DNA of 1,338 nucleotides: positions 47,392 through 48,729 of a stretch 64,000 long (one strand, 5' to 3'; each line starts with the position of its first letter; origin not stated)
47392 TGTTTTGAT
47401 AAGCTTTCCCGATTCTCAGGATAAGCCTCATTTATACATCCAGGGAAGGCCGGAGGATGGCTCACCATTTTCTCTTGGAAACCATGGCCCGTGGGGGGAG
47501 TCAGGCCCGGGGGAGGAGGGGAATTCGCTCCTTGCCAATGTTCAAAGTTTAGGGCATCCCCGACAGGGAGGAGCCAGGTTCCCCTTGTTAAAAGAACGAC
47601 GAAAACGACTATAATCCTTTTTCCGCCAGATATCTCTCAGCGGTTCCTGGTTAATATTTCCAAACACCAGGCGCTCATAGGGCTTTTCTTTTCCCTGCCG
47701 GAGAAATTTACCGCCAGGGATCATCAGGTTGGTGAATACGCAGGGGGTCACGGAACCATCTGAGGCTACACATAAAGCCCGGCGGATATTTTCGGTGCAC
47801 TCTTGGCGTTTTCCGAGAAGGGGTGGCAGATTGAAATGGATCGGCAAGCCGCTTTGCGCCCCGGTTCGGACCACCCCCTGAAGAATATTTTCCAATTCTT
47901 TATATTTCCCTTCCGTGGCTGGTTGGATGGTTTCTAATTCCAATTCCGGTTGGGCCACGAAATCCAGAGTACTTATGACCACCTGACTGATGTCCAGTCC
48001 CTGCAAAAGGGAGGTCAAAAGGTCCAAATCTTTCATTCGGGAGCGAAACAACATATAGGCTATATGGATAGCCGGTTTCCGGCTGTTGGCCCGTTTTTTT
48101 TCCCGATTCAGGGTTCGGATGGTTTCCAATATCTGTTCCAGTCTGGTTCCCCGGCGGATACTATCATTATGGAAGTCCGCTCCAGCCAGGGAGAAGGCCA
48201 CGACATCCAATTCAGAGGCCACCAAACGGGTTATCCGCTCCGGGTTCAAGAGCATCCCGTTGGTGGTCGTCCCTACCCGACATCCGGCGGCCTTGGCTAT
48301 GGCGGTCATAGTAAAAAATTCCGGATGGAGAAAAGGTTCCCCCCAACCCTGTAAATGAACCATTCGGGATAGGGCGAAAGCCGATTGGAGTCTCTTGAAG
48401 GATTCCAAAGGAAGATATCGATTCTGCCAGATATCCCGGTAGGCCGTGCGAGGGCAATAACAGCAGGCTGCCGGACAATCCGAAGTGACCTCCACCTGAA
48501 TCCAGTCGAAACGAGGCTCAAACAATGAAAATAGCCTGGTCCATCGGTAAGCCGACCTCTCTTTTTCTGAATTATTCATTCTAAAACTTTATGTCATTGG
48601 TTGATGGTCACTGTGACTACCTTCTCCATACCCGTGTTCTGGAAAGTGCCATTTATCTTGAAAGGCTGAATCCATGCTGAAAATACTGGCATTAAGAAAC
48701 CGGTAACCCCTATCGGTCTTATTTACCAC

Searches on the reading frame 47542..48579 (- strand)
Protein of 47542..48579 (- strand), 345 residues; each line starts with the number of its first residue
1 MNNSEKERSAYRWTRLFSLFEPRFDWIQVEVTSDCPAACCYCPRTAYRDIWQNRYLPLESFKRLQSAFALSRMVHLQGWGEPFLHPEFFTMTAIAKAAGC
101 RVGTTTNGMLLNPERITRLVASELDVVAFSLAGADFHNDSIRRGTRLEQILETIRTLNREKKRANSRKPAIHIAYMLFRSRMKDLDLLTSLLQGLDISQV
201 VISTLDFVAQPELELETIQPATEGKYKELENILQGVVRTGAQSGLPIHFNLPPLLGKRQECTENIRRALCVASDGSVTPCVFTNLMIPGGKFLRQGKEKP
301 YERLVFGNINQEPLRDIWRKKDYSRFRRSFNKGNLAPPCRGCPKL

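Call 18: search_protein_families(library=ncbifam, proteins=[window:47542-48579:-])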
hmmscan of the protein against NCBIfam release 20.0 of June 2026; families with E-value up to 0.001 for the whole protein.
window:47542-48579:- (345 aa): 31 families (the best 25 are shown)
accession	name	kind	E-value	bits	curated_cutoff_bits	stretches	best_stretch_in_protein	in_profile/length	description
TIGR04317.1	W_rSAM_matur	equivalog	7.9e-48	163.3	380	1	27-343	6-314/349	tungsten cofactor oxidoreductase radical SAM maturase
TIGR04311.1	rSAM_Geo_metal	subfamily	5.3e-35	121.3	400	2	27-192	5-174/423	radical SAM/SPASM family putative metalloenzyme maturase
TIGR04321.1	spiroSPASM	subfamily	2.6e-14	52.8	250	2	26-121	232-332/510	spiro-SPASM protein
TIGR02109.1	PQQ_syn_pqqE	equivalog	2.3e-13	49.8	381.35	1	26-344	8-304/358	pyrroloquinoline quinone biosynthesis protein PqqE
TIGR04545.1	rSAM_ahbD_hemeb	equivalog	4e-13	49.5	500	1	27-155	2-132/339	heme b synthase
TIGR04051.1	rSAM_NirJ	equivalog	6.2e-11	41.9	515.45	1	35-208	12-179/354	heme d1 biosynthesis radical SAM protein NirJ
TIGR02666.1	moaA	equivalog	6.3e-11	41.8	284.05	1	22-158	7-151/336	GTP 3',8-cyclase MoaA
NF033640.1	N_Twi_rSAM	subfamily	2.5e-10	40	170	1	66-166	168-274/398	twitch domain-containing radical SAM protein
TIGR04054.1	rSAM_NirJ1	equivalog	1.3e-09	37.2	650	1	30-201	41-206/387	putative heme d1 biosynthesis radical SAM protein NirJ1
NF038283.1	viperin_w_prok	equivalog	2e-09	37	180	1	31-155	8-139/281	viperin family antiviral radical SAM protein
TIGR04133.1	rSAM_w_lipo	hypoth_equivalog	4.6e-09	35.7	425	1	28-332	27-314/350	TIGR04133 family radical SAM/SPASM protein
TIGR04546.1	rSAM_ahbC_deAc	equivalog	1.8e-08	33.6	650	1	30-205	44-213/390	12,18-didecarboxysiroheme deacetylase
TIGR04251.1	SCM_rSAM_ScmF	equivalog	2.2e-08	33.9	400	1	56-342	37-311/353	SynChlorMet cassette radical SAM/SPASM protein ScmF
TIGR03962.1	mycofact_rSAM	equivalog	3.8e-08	32.9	265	1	29-193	16-174/339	mycofactocin radical SAM maturase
NF050035.1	rSAM_WgK_link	exception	1.2e-07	31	650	1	27-159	11-145/367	radical SAM/SPASM peptide maturase WgkB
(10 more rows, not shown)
